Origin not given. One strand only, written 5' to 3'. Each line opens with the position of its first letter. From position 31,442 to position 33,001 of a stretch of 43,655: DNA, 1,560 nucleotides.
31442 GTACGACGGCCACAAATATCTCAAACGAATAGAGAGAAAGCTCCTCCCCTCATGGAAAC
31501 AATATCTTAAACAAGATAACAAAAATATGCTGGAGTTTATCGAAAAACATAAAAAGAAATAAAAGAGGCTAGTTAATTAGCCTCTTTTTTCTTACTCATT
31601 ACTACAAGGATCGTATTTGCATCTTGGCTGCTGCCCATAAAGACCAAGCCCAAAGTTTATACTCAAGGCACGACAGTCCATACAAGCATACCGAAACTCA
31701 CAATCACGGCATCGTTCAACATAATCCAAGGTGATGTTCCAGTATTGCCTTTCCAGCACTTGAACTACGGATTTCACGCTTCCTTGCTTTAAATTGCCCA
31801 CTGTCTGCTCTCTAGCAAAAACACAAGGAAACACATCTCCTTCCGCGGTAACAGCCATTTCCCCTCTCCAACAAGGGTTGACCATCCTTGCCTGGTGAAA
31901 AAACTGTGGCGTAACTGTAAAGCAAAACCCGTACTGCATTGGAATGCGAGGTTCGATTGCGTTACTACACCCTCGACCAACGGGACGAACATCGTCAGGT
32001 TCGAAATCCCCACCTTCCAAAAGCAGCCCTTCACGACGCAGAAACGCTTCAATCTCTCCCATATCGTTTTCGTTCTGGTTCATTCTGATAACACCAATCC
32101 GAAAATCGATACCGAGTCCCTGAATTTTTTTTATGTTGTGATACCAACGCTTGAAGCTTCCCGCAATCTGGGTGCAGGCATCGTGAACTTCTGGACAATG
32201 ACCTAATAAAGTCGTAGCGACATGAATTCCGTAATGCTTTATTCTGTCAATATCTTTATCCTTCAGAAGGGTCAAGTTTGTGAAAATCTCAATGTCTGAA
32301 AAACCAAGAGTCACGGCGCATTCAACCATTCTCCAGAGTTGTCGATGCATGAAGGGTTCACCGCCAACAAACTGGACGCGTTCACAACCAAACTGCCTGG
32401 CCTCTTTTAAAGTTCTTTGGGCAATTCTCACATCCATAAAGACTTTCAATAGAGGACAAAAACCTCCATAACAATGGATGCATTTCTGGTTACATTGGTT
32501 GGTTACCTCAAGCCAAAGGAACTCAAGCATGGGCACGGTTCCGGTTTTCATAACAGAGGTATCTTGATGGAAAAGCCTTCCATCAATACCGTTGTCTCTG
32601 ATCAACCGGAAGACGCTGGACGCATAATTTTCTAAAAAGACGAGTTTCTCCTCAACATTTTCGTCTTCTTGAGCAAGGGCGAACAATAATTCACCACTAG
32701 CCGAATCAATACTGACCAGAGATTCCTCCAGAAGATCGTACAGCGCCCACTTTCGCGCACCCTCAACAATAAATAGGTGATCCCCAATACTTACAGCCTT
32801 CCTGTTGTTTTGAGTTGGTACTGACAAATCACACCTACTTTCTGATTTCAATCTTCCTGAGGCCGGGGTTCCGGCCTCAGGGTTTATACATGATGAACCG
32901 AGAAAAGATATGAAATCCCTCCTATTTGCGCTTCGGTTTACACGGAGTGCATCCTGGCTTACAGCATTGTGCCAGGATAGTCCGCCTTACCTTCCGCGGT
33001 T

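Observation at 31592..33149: Untracked Cys-rich 55-aa peptide gene upstream of an RRE-bearing radical SAM/SPASM enzyme: candidate novel RiPP locus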

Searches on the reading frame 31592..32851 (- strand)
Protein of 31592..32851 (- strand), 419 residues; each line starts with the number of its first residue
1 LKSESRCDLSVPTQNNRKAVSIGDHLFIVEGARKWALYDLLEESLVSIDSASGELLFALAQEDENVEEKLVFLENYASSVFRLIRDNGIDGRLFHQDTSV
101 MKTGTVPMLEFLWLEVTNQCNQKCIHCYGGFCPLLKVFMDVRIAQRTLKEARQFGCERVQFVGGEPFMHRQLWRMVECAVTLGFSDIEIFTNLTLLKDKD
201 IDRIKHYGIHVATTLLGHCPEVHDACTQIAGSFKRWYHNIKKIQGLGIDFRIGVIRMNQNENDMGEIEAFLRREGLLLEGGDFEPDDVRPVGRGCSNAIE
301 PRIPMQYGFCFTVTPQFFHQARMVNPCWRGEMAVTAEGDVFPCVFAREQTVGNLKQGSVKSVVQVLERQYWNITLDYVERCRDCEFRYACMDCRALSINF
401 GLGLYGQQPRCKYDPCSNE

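Call 3: search_protein_families(library=pfam, proteins=[window:31592-32851:-], max_evalue=0.1)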
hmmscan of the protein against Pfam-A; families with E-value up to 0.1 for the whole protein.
window:31592-32851:- (419 aa): 3 families
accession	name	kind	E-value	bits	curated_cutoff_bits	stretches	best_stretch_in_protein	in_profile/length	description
PF04055.27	Radical_SAM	-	4.2e-17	63.3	29.5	1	115-269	2-164/166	Radical SAM superfamily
PF13186.11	SPASM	-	5.9e-06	26.9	21.5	1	327-385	1-67/67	Iron-sulfur cluster-binding domain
PF13353.11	Fer4_12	-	0.072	13.8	22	0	118-177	13-75/137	4Fe-4S single cluster domain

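Call 4: search_protein_families(library=ncbifam, proteins=[window:31592-32851:-], max_evalue=0.1)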
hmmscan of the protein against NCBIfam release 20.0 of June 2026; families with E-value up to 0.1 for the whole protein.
window:31592-32851:- (419 aa): 66 families (the best 25 are shown)
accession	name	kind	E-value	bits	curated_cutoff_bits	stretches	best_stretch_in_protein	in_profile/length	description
NF045574.1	sacti_mat_StsB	exception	5.6e-20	71.6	625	1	104-271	90-256/466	StsB family radical SAM/SPASM domain sactipeptide maturase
TIGR04545.1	rSAM_ahbD_hemeb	equivalog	7.9e-20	71.6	500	2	114-267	4-158/339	heme b synthase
TIGR04053.2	TIGR04053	equivalog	1.1e-19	70.9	395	2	112-275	11-177/366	TIGR04053 family radical SAM/SPASM domain-containing protein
TIGR04055.1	rSAM_NirJ2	equivalog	1.7e-19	70.6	500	2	115-271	5-161/326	putative heme d1 biosynthesis radical SAM protein NirJ2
TIGR04193.1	SPASM_w_grasp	equivalog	1.9e-19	70.3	175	1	317-418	230-330/342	grasp-with-spasm system SPASM domain peptide maturase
NF050035.1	rSAM_WgK_link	exception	3.1e-18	65.9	650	2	114-248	13-148/367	radical SAM/SPASM peptide maturase WgkB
TIGR04546.1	rSAM_ahbC_deAc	equivalog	1.5e-15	56.9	650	1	115-271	44-200/390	12,18-didecarboxysiroheme deacetylase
TIGR04347.1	pseudo_SAM_Halo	equivalog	4.9e-15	55.7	525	1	115-276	43-204/390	TIGR04347 family pseudo-SAM/SPASM protein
TIGR04068.1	rSAM_ocin_clost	equivalog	1.1e-14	54.2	500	1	31-276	7-267/462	Cys-rich peptide radical SAM maturase CcpM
TIGR04303.1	GeoRSP_rSAM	equivalog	1.2e-14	54.6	400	1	115-272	10-165/325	GeoRSP system radical SAM/SPASM protein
TIGR04051.1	rSAM_NirJ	equivalog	3.3e-14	52.6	515.45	1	115-272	7-164/354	heme d1 biosynthesis radical SAM protein NirJ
NF001199.0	PRK00164.2-1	equivalog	7.2e-14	51.6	231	1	112-278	14-182/308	GTP 3',8-cyclase MoaA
TIGR04054.1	rSAM_NirJ1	equivalog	1.1e-13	50.5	650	1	113-269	39-192/387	putative heme d1 biosynthesis radical SAM protein NirJ1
NF012164.0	AlbA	equivalog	1.2e-13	50.3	850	1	104-394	107-412/442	subtilosin maturase AlbA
TIGR04317.1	W_rSAM_matur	equivalog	4.8e-13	48.9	380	1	111-210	5-104/349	tungsten cofactor oxidoreductase radical SAM maturase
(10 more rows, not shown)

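Call 5: find_homologous_proteins(query=window:31592-32851:-)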
Query window:31592-32851:- (419 aa): 109 proteins with E <= 0.001 among 3881 candidates.
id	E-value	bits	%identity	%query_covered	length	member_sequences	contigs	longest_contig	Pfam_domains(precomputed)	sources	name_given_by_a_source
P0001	3.8e-288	973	100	98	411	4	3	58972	PF13186.12,PF04055.28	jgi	-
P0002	7.8e-187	640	67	97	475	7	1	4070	PF04055.28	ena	-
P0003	8.6e-182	623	65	96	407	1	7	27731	PF04055.28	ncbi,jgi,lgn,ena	-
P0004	3.1e-175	601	63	97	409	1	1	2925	PF13186.12,PF04055.28,PF13353.12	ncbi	-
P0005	6.2e-174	597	62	96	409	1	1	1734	PF13186.12,PF04055.28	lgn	-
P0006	5.7e-147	508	54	96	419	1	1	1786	PF13186.12,PF04055.28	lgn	-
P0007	4.1e-142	492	53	98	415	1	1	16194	PF13186.12,PF04055.28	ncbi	-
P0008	1.2e-133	464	51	95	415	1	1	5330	PF13186.12,PF04055.28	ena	-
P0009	1.4e-131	458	50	95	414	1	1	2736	PF13186.12,PF04055.28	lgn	-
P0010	1.0e-129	451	49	95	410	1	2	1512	PF13186.12,PF04055.28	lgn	-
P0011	3.5e-128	446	48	95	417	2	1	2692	PF13186.12,PF04055.28,PF13353.12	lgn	-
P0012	6.1e-128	446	50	95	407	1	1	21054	PF13186.12,PF04055.28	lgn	-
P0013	4.2e-126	440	47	96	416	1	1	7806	PF04055.28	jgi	-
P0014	3.7e-123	430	48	95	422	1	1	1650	PF13186.12,PF04055.28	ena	-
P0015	1.5e-119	418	47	94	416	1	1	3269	PF13186.12,PF04055.28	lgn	-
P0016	2.3e-118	414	48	97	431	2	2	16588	PF13186.12,PF04055.28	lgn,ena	-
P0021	6.6e-98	347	39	95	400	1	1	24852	PF13186.12,PF04055.28,PF13353.12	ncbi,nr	ncbi:MAG: radical SAM protein [Candidatus Pacebacteria bacterium]|nr:radical SAM protein [Candidatus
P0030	9.9e-67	244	34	92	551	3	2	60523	PF13186.12,PF04055.28,PF05402.19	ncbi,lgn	-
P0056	1.2e-54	204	34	93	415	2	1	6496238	PF13186.12,PF04055.28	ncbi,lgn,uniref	ncbi:radical SAM/SPASM domain-containing protein [Sporomusa aerivorans]|uniref:radical SAM protein n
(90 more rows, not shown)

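Call 10: find_related_loci(query=A1, collection=genome_contigs, flank=4000)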
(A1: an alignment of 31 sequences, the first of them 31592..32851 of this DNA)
Query A1 (419 aa) in genome_contigs; peptide patterns used: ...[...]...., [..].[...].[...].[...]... (x = any residue, [..] = any of these).
295 stretches matched a pattern; 269 encode a relative of the query (tblastn E <= 1e-3); the best 80 are kept; 80 distinct loci.
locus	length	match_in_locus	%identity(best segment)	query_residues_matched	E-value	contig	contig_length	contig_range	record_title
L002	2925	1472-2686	63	9-415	0e+0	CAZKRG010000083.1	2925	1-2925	MAG TPA_asm: uncultured Candidatus Saccharibacteria bacterium isolate SRP093762_co1_1 genome assembly, contig: NODE_1770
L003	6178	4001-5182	49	20-415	1e-134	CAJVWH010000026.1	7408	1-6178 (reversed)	TPA_asm: uncultured bacterium isolate DRR093004_bin.40_MetaBAT_v2.12.1_MAG genome assembly, contig: NODE_5364_length_740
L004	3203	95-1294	41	15-415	2e-118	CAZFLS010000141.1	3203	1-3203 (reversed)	MAG TPA_asm: uncultured Candidatus Peribacteria bacterium isolate binchicken_co246_72 genome assembly, contig: NODE_4306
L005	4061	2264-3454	41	17-415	1e-111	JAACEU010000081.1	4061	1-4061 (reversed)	MAG: Nitrospirae bacterium isolate OTbin.105 scaffold_18340, whole genome shotgun sequence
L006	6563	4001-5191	39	17-415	1e-99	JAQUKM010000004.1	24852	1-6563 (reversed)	MAG: Candidatus Paceibacterota bacterium isolate STD1_107 NODE_4255_length_24852_cov_15.312356_Sandtown_D1, whole genome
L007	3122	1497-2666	38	21-415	1e-99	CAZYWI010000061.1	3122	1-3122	MAG TPA_asm: uncultured Candidatus Saccharibacteria bacterium isolate binchicken_co14_244 genome assembly, contig: NODE_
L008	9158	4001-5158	36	28-415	6e-75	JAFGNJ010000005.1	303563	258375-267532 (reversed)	MAG: Deltaproteobacteria bacterium isolate Zod_Metabat.542 k87_2189062, whole genome shotgun sequence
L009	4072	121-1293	37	17-415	4e-71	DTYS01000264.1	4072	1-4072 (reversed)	MAG TPA_asm: Candidatus Latescibacterota bacterium isolate UWMA-0227 k99_482819, whole genome shotgun sequence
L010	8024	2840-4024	36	18-418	4e-71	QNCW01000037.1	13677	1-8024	MAG: Candidatus Latescibacterota bacterium isolate B68_G9 B68_Guay9_scaffold_04289, whole genome shotgun sequence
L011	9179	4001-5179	36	22-418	2e-69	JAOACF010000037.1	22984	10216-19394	MAG: Negativicutes bacterium isolate SKW2 NODE_36_length_22984_cov_4.553979, whole genome shotgun sequence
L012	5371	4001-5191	34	18-419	3e-69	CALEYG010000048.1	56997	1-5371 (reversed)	MAG TPA_asm: uncultured Stomatobaculum sp. isolate ERR589690_bin.92_CONCOCT_v1.1_MAG genome assembly, contig: ERZ773051.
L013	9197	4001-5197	33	26-419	2e-68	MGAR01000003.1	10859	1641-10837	MAG: Candidatus Roizmanbacteria bacterium RIFCSPLOWO2_01_FULL_41_22 rifcsplowo2_01_scaffold_15059, whole genome shotgun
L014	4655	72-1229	32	19-415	7e-68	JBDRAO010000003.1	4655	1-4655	MAG: bacterium isolate MEGAHIT-group-1.1005 k141_2661578, whole genome shotgun sequence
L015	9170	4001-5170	31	22-415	2e-66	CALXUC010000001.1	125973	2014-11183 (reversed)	MAG: uncultured Clostridia bacterium isolate BRZ_PK__bin13 genome assembly, contig: BRZ_PK__NODE_216_length_125973_cov_1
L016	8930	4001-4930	37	109-415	2e-65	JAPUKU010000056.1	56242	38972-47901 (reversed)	MAG: Acidobacteria bacterium isolate KW1-S15_279 KW1-S15_279_cg56, whole genome shotgun sequence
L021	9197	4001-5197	34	25-417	1e-64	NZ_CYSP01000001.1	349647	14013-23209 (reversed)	Propionispora sp. 2/2-37 isolate 2/2, whole genome shotgun sequence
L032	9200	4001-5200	34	22-415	7e-62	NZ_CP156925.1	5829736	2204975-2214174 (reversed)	Sporomusa rhizae strain DSM 16652 chromosome, complete genome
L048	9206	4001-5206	33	25-419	9e-59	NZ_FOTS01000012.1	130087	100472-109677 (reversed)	Pelosinus propionicus DSM 13327, whole genome shotgun sequence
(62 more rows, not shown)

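Call 11: find_related_loci(query=A1, collection=metagenome_contigs, flank=4000)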
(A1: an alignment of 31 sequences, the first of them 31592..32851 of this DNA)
Query A1 (419 aa) in metagenome_contigs; peptide patterns used: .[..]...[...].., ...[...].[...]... (x = any residue, [..] = any of these).
600 stretches matched a pattern (row limit reached: there are more); 529 encode a relative of the query (tblastn E <= 1e-3); the best 80 are kept; 80 distinct loci.
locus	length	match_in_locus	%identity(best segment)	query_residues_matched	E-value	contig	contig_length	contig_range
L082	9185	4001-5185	36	18-418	2e-71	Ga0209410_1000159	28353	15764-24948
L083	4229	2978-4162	35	28-415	2e-59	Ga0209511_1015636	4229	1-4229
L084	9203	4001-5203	32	22-415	1e-58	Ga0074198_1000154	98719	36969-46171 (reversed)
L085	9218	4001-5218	30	18-419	3e-57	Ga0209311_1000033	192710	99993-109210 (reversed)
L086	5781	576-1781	33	18-415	4e-55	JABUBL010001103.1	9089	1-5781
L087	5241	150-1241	29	26-401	5e-51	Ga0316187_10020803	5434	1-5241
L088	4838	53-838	38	148-417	4e-50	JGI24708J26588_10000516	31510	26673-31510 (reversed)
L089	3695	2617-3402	33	109-378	1e-43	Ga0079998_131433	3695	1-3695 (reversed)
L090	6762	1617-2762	27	21-414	4e-42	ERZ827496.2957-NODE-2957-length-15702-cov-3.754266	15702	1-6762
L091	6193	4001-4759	29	94-364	1e-41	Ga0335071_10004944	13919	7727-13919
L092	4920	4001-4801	32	17-304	8e-42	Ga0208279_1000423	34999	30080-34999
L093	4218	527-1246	31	108-364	1e-40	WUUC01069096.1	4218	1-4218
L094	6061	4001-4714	31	109-364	5e-39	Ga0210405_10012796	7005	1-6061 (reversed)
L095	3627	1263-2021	32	93-364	4e-39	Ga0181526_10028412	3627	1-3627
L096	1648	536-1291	30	90-357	1e-38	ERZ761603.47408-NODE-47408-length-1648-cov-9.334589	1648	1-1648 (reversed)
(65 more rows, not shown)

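Call 16: search_protein_families(library=ncbifam, proteins=[P0056, P0030, P0021], max_evalue=0.01)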
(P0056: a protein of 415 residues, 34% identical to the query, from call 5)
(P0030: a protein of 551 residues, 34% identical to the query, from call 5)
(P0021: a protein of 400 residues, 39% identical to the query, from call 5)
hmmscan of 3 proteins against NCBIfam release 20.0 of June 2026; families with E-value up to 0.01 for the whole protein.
P0056 (415 aa): 68 families (the best 25 are shown)
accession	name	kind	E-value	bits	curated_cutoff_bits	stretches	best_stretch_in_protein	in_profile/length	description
TIGR04545.1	rSAM_ahbD_hemeb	equivalog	2.2e-30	106.3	500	2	101-281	4-184/339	heme b synthase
TIGR04193.1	SPASM_w_grasp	equivalog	6.4e-30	104.7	175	2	302-411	229-334/342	grasp-with-spasm system SPASM domain peptide maturase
TIGR04055.1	rSAM_NirJ2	equivalog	1.1e-24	87.6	500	2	102-281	5-183/326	putative heme d1 biosynthesis radical SAM protein NirJ2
TIGR04053.2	TIGR04053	equivalog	1.3e-24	87.2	395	2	97-284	9-198/366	TIGR04053 family radical SAM/SPASM domain-containing protein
TIGR04251.1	SCM_rSAM_ScmF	equivalog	2.7e-21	76.4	400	1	94-281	1-191/353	SynChlorMet cassette radical SAM/SPASM protein ScmF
TIGR04250.1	SCM_rSAM_ScmE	equivalog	6.8e-19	68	400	1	100-261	6-167/358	SynChlorMet cassette radical SAM/SPASM protein ScmE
NF045574.1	sacti_mat_StsB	exception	7.6e-19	67.9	625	1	91-265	90-262/466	StsB family radical SAM/SPASM domain sactipeptide maturase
TIGR04051.1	rSAM_NirJ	equivalog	2e-18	66.5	515.45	1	102-265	7-169/354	heme d1 biosynthesis radical SAM protein NirJ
NF012164.0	AlbA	equivalog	4.4e-18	64.9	850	1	99-281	115-297/442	subtilosin maturase AlbA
TIGR04303.1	GeoRSP_rSAM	equivalog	7.4e-18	65.2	400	1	102-265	10-170/325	GeoRSP system radical SAM/SPASM protein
TIGR04546.1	rSAM_ahbC_deAc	equivalog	1.5e-17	63.5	650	1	99-264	41-205/390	12,18-didecarboxysiroheme deacetylase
TIGR03962.1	mycofact_rSAM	equivalog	1.3e-16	60.8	265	1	100-280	16-193/339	mycofactocin radical SAM maturase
TIGR04403.1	rSAM_skfB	equivalog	1.4e-16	60.3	300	1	101-263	108-268/402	sporulation killing factor system radical SAM maturase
TIGR04054.1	rSAM_NirJ1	equivalog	4.6e-16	58.4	650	1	99-262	38-200/387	putative heme d1 biosynthesis radical SAM protein NirJ1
NF050035.1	rSAM_WgK_link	exception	4.7e-16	58.7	650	1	99-284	11-196/367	radical SAM/SPASM peptide maturase WgkB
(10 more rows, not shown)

P0030 (551 aa): 70 families (the best 25 are shown)
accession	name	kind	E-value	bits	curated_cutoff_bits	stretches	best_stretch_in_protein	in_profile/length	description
TIGR04545.1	rSAM_ahbD_hemeb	equivalog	2.6e-28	99.4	500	2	138-317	4-181/339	heme b synthase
TIGR04053.2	TIGR04053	equivalog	2.9e-28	99.2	395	2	136-302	11-179/366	TIGR04053 family radical SAM/SPASM domain-containing protein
NF045574.1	sacti_mat_StsB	exception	2.7e-25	89.1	625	1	125-432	87-407/466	StsB family radical SAM/SPASM domain sactipeptide maturase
TIGR04055.1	rSAM_NirJ2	equivalog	3.3e-25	89.3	500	2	140-304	6-169/326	putative heme d1 biosynthesis radical SAM protein NirJ2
TIGR02109.1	PQQ_syn_pqqE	equivalog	2.2e-23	82.8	381.35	2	136-300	9-173/358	pyrroloquinoline quinone biosynthesis protein PqqE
TIGR02666.1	moaA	equivalog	4.8e-23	81.7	284.05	1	131-297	7-181/336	GTP 3',8-cyclase MoaA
TIGR04193.1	SPASM_w_grasp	equivalog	1.8e-22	80.3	175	1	352-449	239-334/342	grasp-with-spasm system SPASM domain peptide maturase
TIGR04250.1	SCM_rSAM_ScmE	equivalog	1.1e-21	77.1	400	2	138-295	7-164/358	SynChlorMet cassette radical SAM/SPASM protein ScmE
TIGR04546.1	rSAM_ahbC_deAc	equivalog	1.8e-21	76.4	650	1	139-301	44-205/390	12,18-didecarboxysiroheme deacetylase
TIGR03962.1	mycofact_rSAM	equivalog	8.8e-21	74.4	265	1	138-440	16-333/339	mycofactocin radical SAM maturase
TIGR02668.1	moaA_archaeal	equivalog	2.1e-20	72.9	325.25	1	131-298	7-175/303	GTP 3',8-cyclase MoaA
TIGR04347.1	pseudo_SAM_Halo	equivalog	2.2e-20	73.3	525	1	136-301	41-204/390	TIGR04347 family pseudo-SAM/SPASM protein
TIGR04403.1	rSAM_skfB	equivalog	4.1e-20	72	300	1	138-291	108-259/402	sporulation killing factor system radical SAM maturase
TIGR04303.1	GeoRSP_rSAM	equivalog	1.4e-19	70.9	400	1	140-301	11-169/325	GeoRSP system radical SAM/SPASM protein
NF001199.0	PRK00164.2-1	equivalog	2.3e-19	69.7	231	1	131-298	9-177/308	GTP 3',8-cyclase MoaA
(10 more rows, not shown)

P0021 (400 aa): 72 families (the best 25 are shown)
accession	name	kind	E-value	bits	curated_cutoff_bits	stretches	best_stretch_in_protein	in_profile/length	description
TIGR04193.1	SPASM_w_grasp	equivalog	1.8e-25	90.1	175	1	292-399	222-328/342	grasp-with-spasm system SPASM domain peptide maturase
TIGR04545.1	rSAM_ahbD_hemeb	equivalog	1.8e-24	86.8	500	2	97-253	4-161/339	heme b synthase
TIGR04053.2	TIGR04053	equivalog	2e-21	76.7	395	2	95-258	11-177/366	TIGR04053 family radical SAM/SPASM domain-containing protein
NF012164.0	AlbA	equivalog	1e-20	73.6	850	1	97-378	117-413/442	subtilosin maturase AlbA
NF050035.1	rSAM_WgK_link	exception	1.2e-20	73.8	650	2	90-294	6-207/367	radical SAM/SPASM peptide maturase WgkB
TIGR04055.1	rSAM_NirJ2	equivalog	1.6e-20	73.9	500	2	98-251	5-158/326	putative heme d1 biosynthesis radical SAM protein NirJ2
TIGR04054.1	rSAM_NirJ1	equivalog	2.8e-20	72.3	650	1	91-281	34-220/387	putative heme d1 biosynthesis radical SAM protein NirJ1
NF045574.1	sacti_mat_StsB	exception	3e-20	72.5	625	2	96-255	99-257/466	StsB family radical SAM/SPASM domain sactipeptide maturase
TIGR04051.1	rSAM_NirJ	equivalog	6.4e-18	64.8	515.45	1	99-278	8-183/354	heme d1 biosynthesis radical SAM protein NirJ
TIGR04347.1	pseudo_SAM_Halo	equivalog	8.8e-18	64.7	525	1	96-283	42-224/390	TIGR04347 family pseudo-SAM/SPASM protein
TIGR03962.1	mycofact_rSAM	equivalog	1.4e-17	63.9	265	1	93-373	13-309/339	mycofactocin radical SAM maturase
TIGR04251.1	SCM_rSAM_ScmF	equivalog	2.5e-17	63.3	400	1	95-254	6-169/353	SynChlorMet cassette radical SAM/SPASM protein ScmF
TIGR04068.1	rSAM_ocin_clost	equivalog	7.1e-17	61.4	500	1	15-261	6-269/462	Cys-rich peptide radical SAM maturase CcpM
TIGR04250.1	SCM_rSAM_ScmE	equivalog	1.4e-16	60.3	400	2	97-257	7-168/358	SynChlorMet cassette radical SAM/SPASM protein ScmE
TIGR03977.1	rSAM_pair_HxsC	equivalog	1.7e-16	59.9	267.9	1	92-256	27-192/292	His-Xaa-Ser system radical SAM maturase HxsC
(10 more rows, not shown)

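Call 25: search_solved_structures(query=A1, max_evalue=0.001)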
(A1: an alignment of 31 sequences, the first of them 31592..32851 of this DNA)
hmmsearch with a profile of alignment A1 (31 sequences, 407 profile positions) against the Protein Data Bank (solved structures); distinct sequences matched with E-value up to 0.001: 28.
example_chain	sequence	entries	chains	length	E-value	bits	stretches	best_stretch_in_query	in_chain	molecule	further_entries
6efn_A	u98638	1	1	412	2.4e-22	82.7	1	103-351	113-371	Sporulation killing factor maturation protein SkfB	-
7vob_C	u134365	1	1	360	7.1e-17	64.6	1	97-265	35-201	Cytosylglucuronate decarboxylase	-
7voc_C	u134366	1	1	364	7.3e-17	64.6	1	97-265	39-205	Cytosylglucuronate decarboxylase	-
5wgg_A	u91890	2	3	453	1.1e-15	60.7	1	28-215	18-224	Radical SAM domain protein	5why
4m7t_A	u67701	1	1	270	2e-14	56.6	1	97-199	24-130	BtrN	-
9dfu_A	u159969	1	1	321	2.2e-14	56.4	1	105-255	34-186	Radical SAM core domain-containing protein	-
9dfn_A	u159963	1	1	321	2.7e-14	56.2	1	106-255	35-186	Radical SAM core domain-containing protein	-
4m7s_A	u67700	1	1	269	3.8e-14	55.7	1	98-199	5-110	BtrN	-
6b4c_A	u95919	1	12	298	5.3e-14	55.2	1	107-250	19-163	Viperin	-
2fb2_A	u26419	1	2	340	5.6e-14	55.1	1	101-265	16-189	Molybdenum cofactor biosynthesis protein A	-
9dgw_A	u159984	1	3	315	5.8e-14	55.1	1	107-250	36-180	Radical SAM core domain-containing protein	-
7n7i_A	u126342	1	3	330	6.5e-14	54.9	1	107-250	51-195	Viperin-like enzyme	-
9dfw_A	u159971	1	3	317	6.5e-14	54.9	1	107-250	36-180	Radical SAM core domain-containing protein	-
1tv7_A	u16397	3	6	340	7.4e-14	54.7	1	101-265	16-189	Molybdenum cofactor biosynthesis protein A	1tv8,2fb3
7tol_A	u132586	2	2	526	2.5e-12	49.7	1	97-197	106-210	glycerol dibiphytanyl glycerol tetraether - macrocyclic archaeol synthase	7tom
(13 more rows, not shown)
